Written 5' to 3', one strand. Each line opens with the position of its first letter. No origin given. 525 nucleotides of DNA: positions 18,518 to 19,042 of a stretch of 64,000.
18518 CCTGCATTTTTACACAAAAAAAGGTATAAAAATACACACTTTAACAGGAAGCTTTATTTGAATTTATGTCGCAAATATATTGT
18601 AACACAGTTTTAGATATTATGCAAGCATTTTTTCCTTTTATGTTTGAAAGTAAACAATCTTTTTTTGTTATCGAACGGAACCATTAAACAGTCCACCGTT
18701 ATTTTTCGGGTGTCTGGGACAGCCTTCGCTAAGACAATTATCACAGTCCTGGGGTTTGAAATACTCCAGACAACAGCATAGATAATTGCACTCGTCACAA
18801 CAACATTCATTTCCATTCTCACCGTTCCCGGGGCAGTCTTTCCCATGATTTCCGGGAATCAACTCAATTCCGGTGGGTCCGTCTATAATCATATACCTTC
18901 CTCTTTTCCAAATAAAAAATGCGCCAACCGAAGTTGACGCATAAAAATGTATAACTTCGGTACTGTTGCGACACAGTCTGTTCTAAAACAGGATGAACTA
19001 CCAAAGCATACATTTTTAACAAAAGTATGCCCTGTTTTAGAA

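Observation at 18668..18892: Unrecognised 74-aa protein with 11 cysteines including two CCC triplets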

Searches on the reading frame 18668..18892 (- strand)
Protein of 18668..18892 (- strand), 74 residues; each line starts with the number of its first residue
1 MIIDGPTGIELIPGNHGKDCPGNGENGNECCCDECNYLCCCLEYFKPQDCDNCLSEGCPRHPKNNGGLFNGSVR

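Call 4: search_protein_families(library=pfam, proteins=[window:18671-18892:-], max_evalue=10)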
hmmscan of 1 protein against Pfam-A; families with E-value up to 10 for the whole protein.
seq(74 aa): 0 families

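Call 5: search_protein_families(library=ncbifam, proteins=[window:18671-18892:-], max_evalue=10)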
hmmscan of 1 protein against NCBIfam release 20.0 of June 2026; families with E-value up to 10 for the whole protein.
seq(74 aa): 0 families
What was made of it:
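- On SCIFF ranthipeptide precursor (TIGR03973): No NCBIfam family at E<=10 (call 5).
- No NCBIfam hit at all at E<=10 (call 5).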

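Call 8: find_homologous_proteins(query=window:18671-18892:-, max_evalue=1)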
Query seq(74 aa) (74 aa): 136 proteins with E <= 1 among 136 candidates; the best 120 are listed.
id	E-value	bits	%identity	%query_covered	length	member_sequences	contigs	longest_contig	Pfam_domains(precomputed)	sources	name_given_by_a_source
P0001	8.9e-35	137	90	93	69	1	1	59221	-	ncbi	-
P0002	2.8e-30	122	82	84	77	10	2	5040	-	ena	-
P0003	1.2e-28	117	77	89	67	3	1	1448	-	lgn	-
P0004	3.7e-26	109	77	88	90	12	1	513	-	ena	-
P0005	8.2e-26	108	80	86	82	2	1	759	-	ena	-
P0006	9.1e-26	108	82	82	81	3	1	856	-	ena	-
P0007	3.5e-24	103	68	100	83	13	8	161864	-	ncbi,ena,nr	ncbi:MAG: hypothetical protein J6A61_09235 [Clostridia bacterium]|nr:hypothetical protein [Clostridi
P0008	2.3e-23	100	74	82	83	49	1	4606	-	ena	-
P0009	3.7e-22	96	73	81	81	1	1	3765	-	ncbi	-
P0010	3.7e-22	96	77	81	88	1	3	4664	-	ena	-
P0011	6.5e-22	95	75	81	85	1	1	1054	-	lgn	-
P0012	1.7e-21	94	68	88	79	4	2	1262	-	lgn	-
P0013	3.7e-21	93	68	81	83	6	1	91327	-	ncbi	-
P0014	7.7e-21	92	66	92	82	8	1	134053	-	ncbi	-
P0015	1.4e-20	91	72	81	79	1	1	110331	-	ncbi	-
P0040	2.1e-13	68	59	76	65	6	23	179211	-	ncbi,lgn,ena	-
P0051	1.4e-12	66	58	85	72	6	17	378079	-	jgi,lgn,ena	-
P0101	3.8e-9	55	59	61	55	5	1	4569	-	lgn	-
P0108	2.7e-8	52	49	88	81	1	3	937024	-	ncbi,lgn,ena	-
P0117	2.9e-7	49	64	55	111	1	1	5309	-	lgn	-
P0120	7.6e-7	47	64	61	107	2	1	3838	-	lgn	-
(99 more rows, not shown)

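Call 11: find_encoding_contigs(protein=P0007, flank=6000, max_places=3)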
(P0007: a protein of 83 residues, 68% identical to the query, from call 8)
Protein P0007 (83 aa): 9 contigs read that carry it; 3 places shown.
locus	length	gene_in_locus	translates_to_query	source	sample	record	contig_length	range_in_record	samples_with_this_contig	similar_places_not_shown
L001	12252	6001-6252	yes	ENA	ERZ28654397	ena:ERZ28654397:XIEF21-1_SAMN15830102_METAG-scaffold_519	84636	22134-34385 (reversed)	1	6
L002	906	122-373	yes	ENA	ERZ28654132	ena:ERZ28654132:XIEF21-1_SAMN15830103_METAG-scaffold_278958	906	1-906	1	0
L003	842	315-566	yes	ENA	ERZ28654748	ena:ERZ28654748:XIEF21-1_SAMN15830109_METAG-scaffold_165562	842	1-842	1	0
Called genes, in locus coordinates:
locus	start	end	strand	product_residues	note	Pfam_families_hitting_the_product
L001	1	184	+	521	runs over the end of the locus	PF00890:FAD_binding_2 (faint), PF01266:DAO (faint), PF03486:HI0933_like (weak), PF13450:NAD_binding_8 (weak), PF21688:FAD-depend_C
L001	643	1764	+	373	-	PF02463:SMC_N (faint), PF00005:ABC_tran, PF08402:TOBE_2 (faint)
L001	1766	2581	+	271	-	PF00528:BPD_transp_1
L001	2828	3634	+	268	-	PF00528:BPD_transp_1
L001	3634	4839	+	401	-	PF01547:SBP_bac_1, PF13416:SBP_bac_8, PF13531:SBP_bac_11 (weak), PF13343:SBP_bac_6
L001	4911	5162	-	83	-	-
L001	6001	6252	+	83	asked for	-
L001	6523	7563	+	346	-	PF01628:HrcA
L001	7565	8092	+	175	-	PF01025:GrpE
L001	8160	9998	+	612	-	PF00012:HSP70, PF06723:MreB_Mbl, PF00012:HSP70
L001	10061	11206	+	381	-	PF00226:DnaJ, PF01556:DnaJ_C, PF00684:DnaJ_CXXCXGXG, PF27439:DnaJ_C_2 (weak)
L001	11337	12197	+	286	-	PF00892:EamA, PF03151:TPT (faint), PF00892:EamA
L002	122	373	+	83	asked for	-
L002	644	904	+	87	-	?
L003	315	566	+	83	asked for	-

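Call 12: find_encoding_contigs(protein=P0051, flank=6000, max_places=3)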
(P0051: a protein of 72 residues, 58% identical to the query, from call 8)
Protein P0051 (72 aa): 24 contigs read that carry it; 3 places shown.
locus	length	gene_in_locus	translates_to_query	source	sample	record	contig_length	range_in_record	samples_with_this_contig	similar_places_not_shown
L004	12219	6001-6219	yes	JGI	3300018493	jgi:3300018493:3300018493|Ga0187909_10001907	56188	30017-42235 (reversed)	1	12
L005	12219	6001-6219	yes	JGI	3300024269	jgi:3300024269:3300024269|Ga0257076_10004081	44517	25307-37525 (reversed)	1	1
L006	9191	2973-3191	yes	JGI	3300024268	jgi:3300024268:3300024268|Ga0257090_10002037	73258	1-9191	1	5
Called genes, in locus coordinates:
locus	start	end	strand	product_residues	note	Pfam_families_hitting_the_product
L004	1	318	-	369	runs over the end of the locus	PF00712:DNA_pol3_beta, PF02767:DNA_pol3_beta_2, PF02768:DNA_pol3_beta_3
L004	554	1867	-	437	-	PF11638:DnaA_N (weak), PF00308:Bac_DnaA, PF00004:AAA (weak), PF01637:ATPase_2 (faint), PF01695:IstB_IS21, PF13173:AAA_14 (weak), PF08299:Bac_DnaA_C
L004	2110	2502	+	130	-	PF01475:FUR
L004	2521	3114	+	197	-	PF21349:RUBY_RBDX, PF02915:Rubrerythrin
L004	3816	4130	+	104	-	-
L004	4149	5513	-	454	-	PF14659:Phage_int_SAM_3 (weak), PF00589:Phage_integrase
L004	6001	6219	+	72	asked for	-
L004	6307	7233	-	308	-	PF00483:NTP_transferase (weak), PF12804:NTP_transf_3 (faint)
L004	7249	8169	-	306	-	PF00749:tRNA-synt_1c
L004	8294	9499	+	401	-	PF09587:PGA_cap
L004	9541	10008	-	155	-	-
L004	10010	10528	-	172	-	PF01741:MscL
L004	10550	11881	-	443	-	PF02403:Seryl_tRNA_N, PF00587:tRNA-synt_2b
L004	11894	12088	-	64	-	PF04024:PspC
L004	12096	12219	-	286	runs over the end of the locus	PF02195:ParB_N, PF17762:HTH_ParB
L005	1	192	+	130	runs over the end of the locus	PF01475:FUR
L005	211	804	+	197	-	PF21349:RUBY_RBDX, PF02915:Rubrerythrin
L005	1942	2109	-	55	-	-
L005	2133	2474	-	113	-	-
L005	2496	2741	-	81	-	-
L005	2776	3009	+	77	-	-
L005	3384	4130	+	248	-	PF01076:Mob_Pre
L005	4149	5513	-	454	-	PF14659:Phage_int_SAM_3 (weak), PF00589:Phage_integrase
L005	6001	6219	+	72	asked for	-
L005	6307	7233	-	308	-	PF00483:NTP_transferase (weak), PF12804:NTP_transf_3 (faint)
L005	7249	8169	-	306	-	PF00749:tRNA-synt_1c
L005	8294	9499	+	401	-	PF09587:PGA_cap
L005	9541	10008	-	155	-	-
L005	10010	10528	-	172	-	PF01741:MscL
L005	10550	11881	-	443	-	PF02403:Seryl_tRNA_N, PF00587:tRNA-synt_2b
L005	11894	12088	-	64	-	PF04024:PspC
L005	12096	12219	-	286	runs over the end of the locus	PF02195:ParB_N, PF17762:HTH_ParB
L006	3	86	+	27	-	?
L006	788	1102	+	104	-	-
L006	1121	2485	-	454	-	PF14659:Phage_int_SAM_3 (weak), PF00589:Phage_integrase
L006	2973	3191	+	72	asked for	-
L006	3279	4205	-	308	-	PF00483:NTP_transferase (weak), PF12804:NTP_transf_3 (faint)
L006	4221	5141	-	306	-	PF00749:tRNA-synt_1c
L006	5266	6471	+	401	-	PF09587:PGA_cap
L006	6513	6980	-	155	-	-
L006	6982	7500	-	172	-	PF01741:MscL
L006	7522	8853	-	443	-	PF02403:Seryl_tRNA_N, PF00587:tRNA-synt_2b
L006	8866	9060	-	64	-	PF04024:PspC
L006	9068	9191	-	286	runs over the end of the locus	PF02195:ParB_N, PF17762:HTH_ParB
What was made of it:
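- L004-L006 lie beside an integrase, with a Mob_Pre gene in L005 (call 12).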

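Call 13: find_encoding_contigs(protein=P0108, flank=6000, max_places=3)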
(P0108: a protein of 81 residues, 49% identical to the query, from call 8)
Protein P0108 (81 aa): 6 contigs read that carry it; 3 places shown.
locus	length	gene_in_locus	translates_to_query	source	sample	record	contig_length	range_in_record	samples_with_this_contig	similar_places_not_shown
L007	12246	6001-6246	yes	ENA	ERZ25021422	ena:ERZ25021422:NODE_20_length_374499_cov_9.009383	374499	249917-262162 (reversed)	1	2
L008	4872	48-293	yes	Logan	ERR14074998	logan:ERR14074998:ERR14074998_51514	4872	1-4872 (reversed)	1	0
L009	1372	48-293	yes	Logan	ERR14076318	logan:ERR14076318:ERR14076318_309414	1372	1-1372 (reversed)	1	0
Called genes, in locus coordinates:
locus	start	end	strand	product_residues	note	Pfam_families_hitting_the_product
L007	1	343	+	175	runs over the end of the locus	-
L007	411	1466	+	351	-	PF03054:tRNA_Me_trans, PF20259:tRNA_Me_trans_M, PF20258:tRNA_Me_trans_C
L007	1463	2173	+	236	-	PF00899:ThiF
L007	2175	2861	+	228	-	PF17746:SfsA_N, PF03749:SfsA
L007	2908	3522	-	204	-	PF02589:LUD_dom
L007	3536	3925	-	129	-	PF22636:FlK, PF03061:4HBT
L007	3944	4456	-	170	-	-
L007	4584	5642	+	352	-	PF00730:HhH-GPD, PF00633:HHH (weak), PF14815:NUDIX_4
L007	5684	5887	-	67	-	PF13443:HTH_26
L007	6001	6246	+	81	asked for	-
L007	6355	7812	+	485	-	-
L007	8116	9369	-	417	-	PF01595:CNNM, PF00571:CBS (weak), PF03471:CorC_HlyC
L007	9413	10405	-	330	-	PF01595:CNNM, PF00571:CBS (faint)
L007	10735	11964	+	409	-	PF00764:Arginosuc_synth, PF20979:Arginosuc_syn_C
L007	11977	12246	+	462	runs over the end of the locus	PF00206:Lyase_1, PF14698:ASL_C2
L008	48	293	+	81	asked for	-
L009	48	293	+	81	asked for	-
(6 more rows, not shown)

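Call 14: find_encoding_contigs(protein=P0040, flank=6000, max_places=3)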
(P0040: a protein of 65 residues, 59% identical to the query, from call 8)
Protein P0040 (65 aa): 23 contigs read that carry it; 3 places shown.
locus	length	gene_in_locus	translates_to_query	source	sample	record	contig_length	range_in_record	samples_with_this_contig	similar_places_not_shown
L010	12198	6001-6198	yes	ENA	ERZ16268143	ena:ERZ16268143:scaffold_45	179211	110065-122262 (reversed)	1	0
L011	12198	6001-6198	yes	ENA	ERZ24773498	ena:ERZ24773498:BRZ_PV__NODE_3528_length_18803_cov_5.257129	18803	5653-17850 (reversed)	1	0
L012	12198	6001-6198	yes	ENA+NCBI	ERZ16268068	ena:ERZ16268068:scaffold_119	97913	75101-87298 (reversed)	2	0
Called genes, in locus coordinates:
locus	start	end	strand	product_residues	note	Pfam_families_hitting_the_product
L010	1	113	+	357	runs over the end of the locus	-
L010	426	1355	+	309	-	-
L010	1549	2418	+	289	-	PF01678:DAP_epimerase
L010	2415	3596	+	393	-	PF00155:Aminotran_1_2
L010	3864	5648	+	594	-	PF02690:Na_Pi_cotrans, PF01895:PhoU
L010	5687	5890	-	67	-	PF13443:HTH_26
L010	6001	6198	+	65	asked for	-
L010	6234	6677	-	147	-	PF01257:2Fe-2S_thioredx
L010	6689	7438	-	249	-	PF13490:zf-HC2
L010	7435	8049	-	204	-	PF07638:Sigma70_ECF (weak), PF12645:HTH_16 (faint), PF04542:Sigma70_r2, PF08281:Sigma70_r4_2, PF04545:Sigma70_r4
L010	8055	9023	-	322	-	PF01207:Dus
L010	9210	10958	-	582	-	PF13510:Fer2_4, PF00037:Fer4 (faint), PF10588:NADH-G_4Fe-4S_3, PF22117:Fer4_Nqo3 (weak), PF12838:Fer4_7 (weak), PF02906:Fe_hyd_lg_C, PF02256:Fe_hyd_SSU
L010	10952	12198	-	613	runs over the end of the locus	PF10589:NADH_4Fe-4S, PF14691:Fer4_20, PF13738:Pyr_redox_3 (faint), PF00070:Pyr_redox (faint), PF01262:AlaDh_PNT_C (faint), PF01266:DAO (weak), PF07992:Pyr_redox_2, PF13450:NAD_binding_8, +2 more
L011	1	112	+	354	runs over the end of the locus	?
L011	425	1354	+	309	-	-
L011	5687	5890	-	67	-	PF13443:HTH_26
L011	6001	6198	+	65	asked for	-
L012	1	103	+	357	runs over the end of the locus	-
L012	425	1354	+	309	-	-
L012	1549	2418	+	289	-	PF01678:DAP_epimerase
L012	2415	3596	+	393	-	PF00155:Aminotran_1_2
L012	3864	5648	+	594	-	PF02690:Na_Pi_cotrans, PF01895:PhoU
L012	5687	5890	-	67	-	PF13443:HTH_26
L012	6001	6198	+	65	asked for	-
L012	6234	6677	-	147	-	PF01257:2Fe-2S_thioredx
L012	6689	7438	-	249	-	PF13490:zf-HC2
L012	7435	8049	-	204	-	PF07638:Sigma70_ECF (weak), PF12645:HTH_16 (faint), PF04542:Sigma70_r2, PF08281:Sigma70_r4_2, PF04545:Sigma70_r4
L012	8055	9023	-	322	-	PF01207:Dus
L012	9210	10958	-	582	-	PF13510:Fer2_4, PF00037:Fer4 (faint), PF10588:NADH-G_4Fe-4S_3, PF22117:Fer4_Nqo3 (weak), PF12838:Fer4_7 (weak), PF02906:Fe_hyd_lg_C, PF02256:Fe_hyd_SSU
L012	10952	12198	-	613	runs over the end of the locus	PF10589:NADH_4Fe-4S, PF14691:Fer4_20, PF13738:Pyr_redox_3 (faint), PF00070:Pyr_redox (faint), PF01262:AlaDh_PNT_C (faint), PF01266:DAO (weak), PF07992:Pyr_redox_2, PF13450:NAD_binding_8, +2 more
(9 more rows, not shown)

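Call 21: find_related_loci(query=A2, collection=genome_contigs, flank=5000)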
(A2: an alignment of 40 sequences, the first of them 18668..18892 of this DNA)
Query A2 (74 aa) in genome_contigs; peptide patterns used: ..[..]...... (x = any residue, [..] = any of these).
138 stretches matched a pattern; 57 encode a relative of the query (tblastn E <= 1e-3); 57 distinct loci.
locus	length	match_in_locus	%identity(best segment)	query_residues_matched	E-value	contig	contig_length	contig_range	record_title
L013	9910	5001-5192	80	1-64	8e-31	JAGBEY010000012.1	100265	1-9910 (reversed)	MAG: Clostridia bacterium isolate RGIG9057 Water_deer_Rectum-4__c190285, whole genome shotgun sequence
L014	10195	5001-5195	78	1-65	1e-29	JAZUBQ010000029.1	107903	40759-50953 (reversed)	MAG: Clostridia bacterium isolate T1900045317_YK20190006.MAGScoT_cleanbin_000007 SGB_6310_k141_215908, whole genome shot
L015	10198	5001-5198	77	1-66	2e-29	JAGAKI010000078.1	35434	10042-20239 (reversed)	MAG: Clostridia bacterium isolate RGIG8521 Water_deer_Cecum-2__c522554, whole genome shotgun sequence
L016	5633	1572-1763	77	1-64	5e-28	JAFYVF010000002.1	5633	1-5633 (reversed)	MAG: Clostridia bacterium isolate RGIG7452 Water_buffalos_Colon-1__c10014, whole genome shotgun sequence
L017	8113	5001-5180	77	1-60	4e-27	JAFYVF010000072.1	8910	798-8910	MAG: Clostridia bacterium isolate RGIG7452 Water_buffalos_Colon-1__c456475, whole genome shotgun sequence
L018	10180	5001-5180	77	1-60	1e-26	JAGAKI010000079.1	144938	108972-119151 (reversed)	MAG: Clostridia bacterium isolate RGIG8521 Water_deer_Cecum-2__c543134, whole genome shotgun sequence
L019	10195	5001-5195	75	1-65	2e-26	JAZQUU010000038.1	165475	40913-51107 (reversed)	MAG: Clostridia bacterium isolate T1900045180_TC20190176.MAGScoT_cleanbin_000006 SGB_5225_k141_13227, whole genome shotg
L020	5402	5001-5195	72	1-65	5e-26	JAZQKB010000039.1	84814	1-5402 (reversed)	MAG: Clostridia bacterium isolate T1900044616_TS20190082.MAGScoT_cleanbin_000006 SGB_850_k141_1317135, whole genome shot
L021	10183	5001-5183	75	1-61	7e-26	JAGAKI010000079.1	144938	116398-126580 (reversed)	MAG: Clostridia bacterium isolate RGIG8521 Water_deer_Cecum-2__c543134, whole genome shotgun sequence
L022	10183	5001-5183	74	1-61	1e-25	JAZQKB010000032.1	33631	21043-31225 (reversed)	MAG: Clostridia bacterium isolate T1900044616_TS20190082.MAGScoT_cleanbin_000006 SGB_850_k141_1457367, whole genome shot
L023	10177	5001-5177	77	1-60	2e-25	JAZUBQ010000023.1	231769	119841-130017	MAG: Clostridia bacterium isolate T1900045317_YK20190006.MAGScoT_cleanbin_000007 SGB_6310_k141_1375616, whole genome sho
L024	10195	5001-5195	69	1-65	4e-25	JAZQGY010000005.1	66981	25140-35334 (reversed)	MAG: Clostridia bacterium isolate T1900044629_TS20190095.MAGScoT_cleanbin_000036 SGB_1000_k141_1269379, whole genome sho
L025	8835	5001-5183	72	1-61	7e-25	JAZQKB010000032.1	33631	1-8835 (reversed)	MAG: Clostridia bacterium isolate T1900044616_TS20190082.MAGScoT_cleanbin_000006 SGB_850_k141_1457367, whole genome shot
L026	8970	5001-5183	70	1-61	2e-24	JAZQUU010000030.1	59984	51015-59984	MAG: Clostridia bacterium isolate T1900045180_TC20190176.MAGScoT_cleanbin_000006 SGB_5225_k141_1313972, whole genome sho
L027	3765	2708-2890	72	1-61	2e-24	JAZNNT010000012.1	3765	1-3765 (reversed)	MAG: Clostridia bacterium isolate T1900044654_TS20190120.MAGScoT_cleanbin_000006 SGB_1463_k141_1198663, whole genome sho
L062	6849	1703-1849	62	1-49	4e-13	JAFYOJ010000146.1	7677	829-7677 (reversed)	MAG: Clostridia bacterium isolate RGIG7274 Water_buffalos_Cecum-4__c565928, whole genome shotgun sequence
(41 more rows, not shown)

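Call 22: search_solved_structures(query=A2, max_evalue=10, show_alignments=2)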
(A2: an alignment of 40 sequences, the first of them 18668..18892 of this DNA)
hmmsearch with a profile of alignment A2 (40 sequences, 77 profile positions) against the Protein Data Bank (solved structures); distinct sequences matched with E-value up to 10: 6.
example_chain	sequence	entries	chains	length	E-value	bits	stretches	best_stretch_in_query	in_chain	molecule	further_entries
5m0w_A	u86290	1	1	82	0.17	15.1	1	15-55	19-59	Protein shisa-3 homolog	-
5y20_A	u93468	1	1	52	1.1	12.5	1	18-60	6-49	PHD finger protein ALFIN-LIKE 1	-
5kkx_A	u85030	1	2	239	1.4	12.1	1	22-66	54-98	TbpB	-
9yz4_B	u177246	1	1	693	6.2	10.1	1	14-67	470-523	Transferrin-binding protein B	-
9dc4_B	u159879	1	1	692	6.2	10.1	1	14-67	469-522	Transferrin-binding protein B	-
9clt_B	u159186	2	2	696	6.3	10.1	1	14-67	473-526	Transferrin-binding protein B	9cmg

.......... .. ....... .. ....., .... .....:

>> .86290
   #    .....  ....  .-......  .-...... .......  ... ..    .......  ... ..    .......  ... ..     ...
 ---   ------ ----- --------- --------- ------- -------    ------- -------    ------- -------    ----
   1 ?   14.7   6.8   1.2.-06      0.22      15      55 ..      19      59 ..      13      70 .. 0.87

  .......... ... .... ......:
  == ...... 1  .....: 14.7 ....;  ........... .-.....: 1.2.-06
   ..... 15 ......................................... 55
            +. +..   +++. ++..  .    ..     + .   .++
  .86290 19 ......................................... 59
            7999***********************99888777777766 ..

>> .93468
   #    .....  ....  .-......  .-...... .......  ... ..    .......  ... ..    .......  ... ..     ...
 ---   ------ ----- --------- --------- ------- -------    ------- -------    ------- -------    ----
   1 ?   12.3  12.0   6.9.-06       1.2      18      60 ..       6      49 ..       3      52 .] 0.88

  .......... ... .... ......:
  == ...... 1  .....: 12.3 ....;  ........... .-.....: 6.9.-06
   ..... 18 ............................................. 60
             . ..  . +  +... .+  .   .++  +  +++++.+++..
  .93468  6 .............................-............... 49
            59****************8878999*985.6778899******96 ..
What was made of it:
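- Tried and rejected: The profile search gave a best E-value of 0.17 (shisa-3), a chance match driven by Cys content (call 22).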

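Call 32: search_protein_families(library=pfam, proteins=[L007:6355-7812:+, L007:5684-5887:-, L010:5687-5890:-], max_evalue=0.01)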
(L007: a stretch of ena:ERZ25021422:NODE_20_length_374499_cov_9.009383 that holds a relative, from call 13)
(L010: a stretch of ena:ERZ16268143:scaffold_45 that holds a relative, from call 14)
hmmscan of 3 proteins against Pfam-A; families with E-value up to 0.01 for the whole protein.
L007:6355-7812:+ (485 aa): 0 families

L007:5684-5887:- (67 aa): 2 families
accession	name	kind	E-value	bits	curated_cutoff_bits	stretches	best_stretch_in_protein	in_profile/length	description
PF13443.12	HTH_26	-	5.7e-13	49.4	22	1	8-67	4-63/63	Cro/C1-type HTH DNA-binding domain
PF21179.3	BldD-like_C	-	0.0071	16.6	27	1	41-63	40-62/70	DNA-binding protein BldD-like, C-terminal domain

L010:5687-5890:- (67 aa): 1 family
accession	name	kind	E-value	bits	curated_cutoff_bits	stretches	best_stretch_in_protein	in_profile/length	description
PF13443.12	HTH_26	-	1.1e-12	48.4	22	1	8-62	4-58/63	Cro/C1-type HTH DNA-binding domain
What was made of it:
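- On Cro/C1-type HTH_26 (PF13443), for the divergent partner gene in other lineages: 49.4 and 48.4 bits against a cutoff of 22 (call 32).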

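Call 35: search_protein_families(library=ncbifam, proteins=[L007:5684-5887:-, L007:6355-7812:+], max_evalue=0.001)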
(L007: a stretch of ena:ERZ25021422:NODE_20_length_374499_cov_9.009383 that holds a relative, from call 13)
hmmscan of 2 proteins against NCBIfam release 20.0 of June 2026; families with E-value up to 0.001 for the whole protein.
L007:5684-5887:- (67 aa): 0 families

L007:6355-7812:+ (485 aa): 0 families

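Call 37: predict_structure(alignment_id=A3)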
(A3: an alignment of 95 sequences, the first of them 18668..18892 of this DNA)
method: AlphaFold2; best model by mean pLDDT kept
length: 74 residues; sequences in the alignment: 95
mean_pLDDT: 51.7   pTM: 0.28
mean pLDDT of the five models: 51.7, 51.4, 48.6, 46.1, 45.3
residues with pLDDT >= 90: 0; 70-90: 0; 50-70: 47; < 50: 27
segments of 3 or more residues with pLDDT < 50: 16-18, 20-30, 67-74
pLDDT, mean of each block of 10 residues (from residue 1): 55 51 45 53 55 56 52 39
secondary structure, 60 per line:
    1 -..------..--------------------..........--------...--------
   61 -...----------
elements in order: H32-41

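Call 38: search_protein_representatives(alignment_id=A3)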
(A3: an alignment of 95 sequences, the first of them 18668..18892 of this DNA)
Query: 95 sequences, 67 profile positions. Proteins with E-value up to 0.001 (for the whole library): 613; up to 1e-10: 156; up to 1e-30: 0. The best 150 are listed.
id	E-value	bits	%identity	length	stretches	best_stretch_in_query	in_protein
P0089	1.1e-25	105.4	-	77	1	1-64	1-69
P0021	2.6e-24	101.0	-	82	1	1-64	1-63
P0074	3.2e-24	100.7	-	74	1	1-64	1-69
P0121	3.1e-23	97.5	-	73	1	1-65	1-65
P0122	1.5e-22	95.3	-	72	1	1-64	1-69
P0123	2.1e-22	94.9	-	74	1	1-64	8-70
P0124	3.8e-22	94.1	-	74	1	1-65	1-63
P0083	3.9e-22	94.0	-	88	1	2-65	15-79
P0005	6.0e-22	93.4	-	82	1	1-63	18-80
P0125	6.2e-22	93.4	-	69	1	1-64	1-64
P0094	7.4e-22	93.1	-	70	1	1-63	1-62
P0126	1.8e-21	91.9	-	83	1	1-63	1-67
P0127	3.8e-21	90.8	-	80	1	1-61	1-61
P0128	7.3e-21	89.9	-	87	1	1-65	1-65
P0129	1.1e-20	89.4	-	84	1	1-63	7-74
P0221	9.7e-13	63.9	-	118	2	3-49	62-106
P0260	5.9e-11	58.2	-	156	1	4-63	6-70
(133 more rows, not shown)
